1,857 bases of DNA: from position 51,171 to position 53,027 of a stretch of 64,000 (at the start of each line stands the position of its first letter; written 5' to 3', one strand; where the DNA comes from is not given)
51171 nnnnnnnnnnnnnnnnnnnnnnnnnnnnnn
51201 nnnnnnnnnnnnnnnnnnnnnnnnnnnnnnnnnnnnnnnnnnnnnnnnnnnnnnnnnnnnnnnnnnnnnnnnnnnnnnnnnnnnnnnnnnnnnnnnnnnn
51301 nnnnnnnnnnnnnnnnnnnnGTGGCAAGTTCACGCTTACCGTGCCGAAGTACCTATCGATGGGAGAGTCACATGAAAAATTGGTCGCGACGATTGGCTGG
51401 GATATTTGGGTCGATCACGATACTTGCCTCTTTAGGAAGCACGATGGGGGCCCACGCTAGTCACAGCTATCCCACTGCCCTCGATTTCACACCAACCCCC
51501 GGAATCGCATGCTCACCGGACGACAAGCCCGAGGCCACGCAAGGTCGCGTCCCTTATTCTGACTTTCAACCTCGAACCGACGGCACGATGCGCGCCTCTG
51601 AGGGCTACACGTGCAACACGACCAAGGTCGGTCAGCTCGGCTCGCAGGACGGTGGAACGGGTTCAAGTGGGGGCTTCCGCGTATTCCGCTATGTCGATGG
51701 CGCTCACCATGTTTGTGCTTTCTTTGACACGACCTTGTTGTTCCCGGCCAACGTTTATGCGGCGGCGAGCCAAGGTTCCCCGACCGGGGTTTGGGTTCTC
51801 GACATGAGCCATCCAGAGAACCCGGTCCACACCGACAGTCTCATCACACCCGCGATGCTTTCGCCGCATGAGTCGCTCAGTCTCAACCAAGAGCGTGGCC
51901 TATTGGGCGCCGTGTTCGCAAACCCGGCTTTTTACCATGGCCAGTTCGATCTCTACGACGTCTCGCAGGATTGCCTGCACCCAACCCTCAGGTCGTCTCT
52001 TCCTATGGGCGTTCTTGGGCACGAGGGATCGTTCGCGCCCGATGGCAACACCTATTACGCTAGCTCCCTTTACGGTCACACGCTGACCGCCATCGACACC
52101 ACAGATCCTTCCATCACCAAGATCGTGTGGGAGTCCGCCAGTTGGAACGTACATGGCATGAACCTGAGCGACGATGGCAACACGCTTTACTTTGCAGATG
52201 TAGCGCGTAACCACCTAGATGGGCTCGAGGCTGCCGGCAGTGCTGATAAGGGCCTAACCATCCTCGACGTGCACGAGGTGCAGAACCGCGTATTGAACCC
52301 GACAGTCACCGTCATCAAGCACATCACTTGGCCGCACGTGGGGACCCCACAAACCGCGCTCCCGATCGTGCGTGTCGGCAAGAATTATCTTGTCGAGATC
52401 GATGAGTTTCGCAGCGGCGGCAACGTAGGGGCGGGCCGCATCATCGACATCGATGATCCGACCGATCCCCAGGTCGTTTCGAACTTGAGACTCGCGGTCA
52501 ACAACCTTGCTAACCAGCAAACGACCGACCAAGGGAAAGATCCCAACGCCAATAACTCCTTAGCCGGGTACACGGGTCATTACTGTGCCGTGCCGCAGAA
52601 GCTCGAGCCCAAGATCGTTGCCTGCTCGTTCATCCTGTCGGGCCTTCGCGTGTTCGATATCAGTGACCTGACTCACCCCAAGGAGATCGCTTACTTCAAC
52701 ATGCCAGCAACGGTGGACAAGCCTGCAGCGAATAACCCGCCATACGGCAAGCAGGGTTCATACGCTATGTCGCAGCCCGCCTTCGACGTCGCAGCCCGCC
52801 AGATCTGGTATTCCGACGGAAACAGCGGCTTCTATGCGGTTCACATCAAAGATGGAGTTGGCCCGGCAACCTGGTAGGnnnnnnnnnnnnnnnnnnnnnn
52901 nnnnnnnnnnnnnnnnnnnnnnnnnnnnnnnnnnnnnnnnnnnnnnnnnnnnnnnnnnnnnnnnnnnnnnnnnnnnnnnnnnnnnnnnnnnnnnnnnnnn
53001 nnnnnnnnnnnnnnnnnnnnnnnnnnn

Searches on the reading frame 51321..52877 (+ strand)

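Call 6: search_protein_families(library=pfam, proteins=[window:51321-52877:+], max_evalue=0.01)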
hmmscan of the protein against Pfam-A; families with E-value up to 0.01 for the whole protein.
window:51321-52877:+ (518 aa): 1 family
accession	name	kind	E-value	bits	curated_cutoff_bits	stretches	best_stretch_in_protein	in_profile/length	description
PF08309.17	LVIVD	-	0.0084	15.9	20.2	0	441-457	22-38/42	LVIVD repeat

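Call 7: search_protein_families(library=ncbifam, proteins=[window:51321-52877:+], max_evalue=0.01)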
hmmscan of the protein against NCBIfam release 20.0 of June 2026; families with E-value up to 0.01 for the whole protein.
window:51321-52877:+ (518 aa): 0 families
